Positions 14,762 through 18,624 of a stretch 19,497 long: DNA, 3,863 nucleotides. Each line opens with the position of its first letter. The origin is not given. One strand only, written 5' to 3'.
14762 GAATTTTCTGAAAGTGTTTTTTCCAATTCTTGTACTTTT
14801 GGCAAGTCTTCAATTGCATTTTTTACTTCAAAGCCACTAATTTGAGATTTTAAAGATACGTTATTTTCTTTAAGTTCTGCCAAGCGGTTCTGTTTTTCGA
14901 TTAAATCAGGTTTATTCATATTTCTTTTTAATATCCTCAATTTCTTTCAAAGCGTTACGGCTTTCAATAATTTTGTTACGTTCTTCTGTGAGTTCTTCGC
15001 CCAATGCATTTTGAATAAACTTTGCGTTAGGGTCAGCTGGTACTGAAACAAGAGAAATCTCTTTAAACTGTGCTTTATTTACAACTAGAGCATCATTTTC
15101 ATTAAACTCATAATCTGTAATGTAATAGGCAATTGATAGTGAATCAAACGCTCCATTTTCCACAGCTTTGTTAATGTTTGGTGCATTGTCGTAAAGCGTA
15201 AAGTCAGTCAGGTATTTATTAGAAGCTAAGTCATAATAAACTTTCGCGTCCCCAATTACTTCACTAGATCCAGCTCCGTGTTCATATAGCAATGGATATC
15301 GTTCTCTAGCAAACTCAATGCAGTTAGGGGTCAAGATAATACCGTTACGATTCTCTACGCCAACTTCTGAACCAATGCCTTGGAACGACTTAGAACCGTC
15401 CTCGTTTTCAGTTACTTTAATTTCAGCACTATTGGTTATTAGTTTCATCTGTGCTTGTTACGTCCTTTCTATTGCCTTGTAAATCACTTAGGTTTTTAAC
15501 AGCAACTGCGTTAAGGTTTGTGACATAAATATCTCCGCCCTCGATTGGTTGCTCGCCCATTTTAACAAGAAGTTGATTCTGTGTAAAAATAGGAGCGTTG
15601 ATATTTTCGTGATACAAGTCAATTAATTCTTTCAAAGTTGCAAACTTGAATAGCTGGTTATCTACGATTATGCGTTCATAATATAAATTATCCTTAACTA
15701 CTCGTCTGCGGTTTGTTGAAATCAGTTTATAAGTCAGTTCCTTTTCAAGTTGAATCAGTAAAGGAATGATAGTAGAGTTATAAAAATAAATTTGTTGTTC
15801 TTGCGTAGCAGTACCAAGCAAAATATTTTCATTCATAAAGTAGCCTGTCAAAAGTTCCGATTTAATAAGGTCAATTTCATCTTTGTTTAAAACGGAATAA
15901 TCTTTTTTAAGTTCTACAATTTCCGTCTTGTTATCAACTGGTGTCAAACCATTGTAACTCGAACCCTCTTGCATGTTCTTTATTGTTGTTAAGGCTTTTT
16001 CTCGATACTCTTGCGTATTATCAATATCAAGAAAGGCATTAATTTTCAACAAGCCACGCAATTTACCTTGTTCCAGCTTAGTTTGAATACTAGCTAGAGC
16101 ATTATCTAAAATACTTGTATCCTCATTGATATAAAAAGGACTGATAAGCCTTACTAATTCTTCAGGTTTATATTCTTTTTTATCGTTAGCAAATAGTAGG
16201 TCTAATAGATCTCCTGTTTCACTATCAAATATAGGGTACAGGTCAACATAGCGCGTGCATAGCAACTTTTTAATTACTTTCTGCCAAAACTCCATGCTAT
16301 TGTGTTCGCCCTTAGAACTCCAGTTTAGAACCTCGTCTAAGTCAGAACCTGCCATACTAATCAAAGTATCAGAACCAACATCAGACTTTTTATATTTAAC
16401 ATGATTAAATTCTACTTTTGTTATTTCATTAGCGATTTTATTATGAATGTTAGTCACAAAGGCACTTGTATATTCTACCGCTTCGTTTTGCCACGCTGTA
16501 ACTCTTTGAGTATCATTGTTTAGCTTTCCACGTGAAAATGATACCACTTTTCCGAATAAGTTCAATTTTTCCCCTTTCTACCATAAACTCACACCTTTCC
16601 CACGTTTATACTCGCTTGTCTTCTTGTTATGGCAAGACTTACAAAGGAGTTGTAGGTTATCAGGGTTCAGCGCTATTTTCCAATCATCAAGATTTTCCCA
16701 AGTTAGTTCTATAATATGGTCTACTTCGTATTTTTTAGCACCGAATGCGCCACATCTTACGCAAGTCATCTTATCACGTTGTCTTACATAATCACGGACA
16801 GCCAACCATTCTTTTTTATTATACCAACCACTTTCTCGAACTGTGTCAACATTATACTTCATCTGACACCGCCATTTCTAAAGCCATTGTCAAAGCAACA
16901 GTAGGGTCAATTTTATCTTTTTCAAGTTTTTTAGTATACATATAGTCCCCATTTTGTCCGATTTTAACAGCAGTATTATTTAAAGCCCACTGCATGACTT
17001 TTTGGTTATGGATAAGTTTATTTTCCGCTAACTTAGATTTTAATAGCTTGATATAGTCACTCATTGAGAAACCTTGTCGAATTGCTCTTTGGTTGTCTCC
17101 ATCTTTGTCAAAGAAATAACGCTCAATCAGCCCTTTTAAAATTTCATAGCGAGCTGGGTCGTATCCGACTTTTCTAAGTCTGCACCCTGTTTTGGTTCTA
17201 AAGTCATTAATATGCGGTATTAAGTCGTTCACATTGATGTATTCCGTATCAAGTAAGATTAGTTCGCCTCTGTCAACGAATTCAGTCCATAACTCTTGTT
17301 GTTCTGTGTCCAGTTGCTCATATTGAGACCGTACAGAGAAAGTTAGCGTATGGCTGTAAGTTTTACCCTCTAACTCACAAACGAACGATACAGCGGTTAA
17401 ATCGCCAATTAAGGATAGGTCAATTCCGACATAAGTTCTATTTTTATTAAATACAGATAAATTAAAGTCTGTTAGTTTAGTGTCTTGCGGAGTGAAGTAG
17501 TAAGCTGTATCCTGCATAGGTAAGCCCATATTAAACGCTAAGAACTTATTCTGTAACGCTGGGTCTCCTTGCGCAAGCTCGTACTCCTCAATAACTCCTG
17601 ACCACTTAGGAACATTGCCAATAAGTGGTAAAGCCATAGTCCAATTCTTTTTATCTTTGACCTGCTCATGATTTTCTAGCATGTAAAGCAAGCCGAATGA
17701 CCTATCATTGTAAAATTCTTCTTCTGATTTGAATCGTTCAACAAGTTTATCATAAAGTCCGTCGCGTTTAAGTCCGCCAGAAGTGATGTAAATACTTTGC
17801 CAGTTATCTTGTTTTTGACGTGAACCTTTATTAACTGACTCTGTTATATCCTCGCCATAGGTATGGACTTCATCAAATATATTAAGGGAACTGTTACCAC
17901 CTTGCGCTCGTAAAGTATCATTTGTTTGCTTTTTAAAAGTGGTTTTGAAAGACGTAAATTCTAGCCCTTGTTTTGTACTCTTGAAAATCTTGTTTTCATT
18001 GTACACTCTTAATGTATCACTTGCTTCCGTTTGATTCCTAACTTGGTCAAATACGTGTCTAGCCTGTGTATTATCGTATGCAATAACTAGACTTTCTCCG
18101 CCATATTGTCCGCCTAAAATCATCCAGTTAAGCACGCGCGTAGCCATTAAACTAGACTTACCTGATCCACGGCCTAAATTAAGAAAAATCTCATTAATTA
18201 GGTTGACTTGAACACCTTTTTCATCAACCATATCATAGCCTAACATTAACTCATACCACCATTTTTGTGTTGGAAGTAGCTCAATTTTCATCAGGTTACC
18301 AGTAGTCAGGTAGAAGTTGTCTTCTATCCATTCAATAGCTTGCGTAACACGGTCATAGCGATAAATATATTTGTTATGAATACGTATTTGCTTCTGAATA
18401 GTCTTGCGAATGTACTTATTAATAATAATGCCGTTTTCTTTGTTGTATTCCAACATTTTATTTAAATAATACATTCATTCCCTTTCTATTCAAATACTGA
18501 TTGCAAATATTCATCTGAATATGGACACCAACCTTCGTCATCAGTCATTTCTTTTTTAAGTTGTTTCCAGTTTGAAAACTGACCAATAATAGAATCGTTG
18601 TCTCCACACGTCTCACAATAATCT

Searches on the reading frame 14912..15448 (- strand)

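Call 5: search_protein_families(library=pfam, proteins=[window:14912-15448:-])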
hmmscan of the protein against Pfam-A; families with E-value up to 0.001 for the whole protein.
window:14912-15448:- (178 aa): 1 family
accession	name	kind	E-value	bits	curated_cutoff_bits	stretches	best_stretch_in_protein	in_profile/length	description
PF04586.22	Peptidase_S78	-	6.4e-07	30.1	21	1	47-144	45-152/165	Caudovirus prohead serine protease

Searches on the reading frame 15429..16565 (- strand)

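Call 5: search_protein_families(library=pfam, proteins=[window:15429-16565:-])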
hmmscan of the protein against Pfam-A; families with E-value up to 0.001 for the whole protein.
window:15429-16565:- (378 aa): 1 family
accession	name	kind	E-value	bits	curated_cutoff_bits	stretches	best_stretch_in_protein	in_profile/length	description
PF04860.17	Phage_portal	-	1.3e-08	34.9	39.1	1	174-334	159-318/321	Phage portal protein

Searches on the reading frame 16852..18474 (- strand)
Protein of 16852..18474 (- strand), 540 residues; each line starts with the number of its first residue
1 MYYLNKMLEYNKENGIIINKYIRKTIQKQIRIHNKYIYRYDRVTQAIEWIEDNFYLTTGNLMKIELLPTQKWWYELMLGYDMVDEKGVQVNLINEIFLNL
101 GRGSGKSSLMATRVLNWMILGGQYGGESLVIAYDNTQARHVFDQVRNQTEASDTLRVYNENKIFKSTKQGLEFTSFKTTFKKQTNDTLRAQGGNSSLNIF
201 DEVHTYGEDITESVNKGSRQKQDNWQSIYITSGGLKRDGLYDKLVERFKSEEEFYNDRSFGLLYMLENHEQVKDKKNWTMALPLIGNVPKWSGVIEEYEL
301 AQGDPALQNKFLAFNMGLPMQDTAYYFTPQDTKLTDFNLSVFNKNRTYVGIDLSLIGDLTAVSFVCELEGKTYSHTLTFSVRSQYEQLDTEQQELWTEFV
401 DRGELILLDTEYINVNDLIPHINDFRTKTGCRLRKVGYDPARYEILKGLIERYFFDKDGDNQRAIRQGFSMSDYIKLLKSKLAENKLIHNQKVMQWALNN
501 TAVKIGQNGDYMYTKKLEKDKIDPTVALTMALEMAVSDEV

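Call 5: search_protein_families(library=pfam, proteins=[window:16852-18474:-])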
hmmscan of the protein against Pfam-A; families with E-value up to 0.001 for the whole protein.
window:16852-18474:- (540 aa): 3 families
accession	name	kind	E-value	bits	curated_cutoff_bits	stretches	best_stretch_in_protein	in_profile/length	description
PF20441.4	TerL_nuclease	-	9.7e-36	123.8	24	1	257-539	5-286/286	Terminase large subunit, endonuclease domain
PF03354.21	TerL_ATPase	-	3e-16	60.1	23.7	1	87-249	15-177/178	Terminase large subunit, ATPase domain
PF04851.21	ResIII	-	6.4e-05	23.4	22.5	1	95-214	25-146/164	Type III restriction enzyme, res subunit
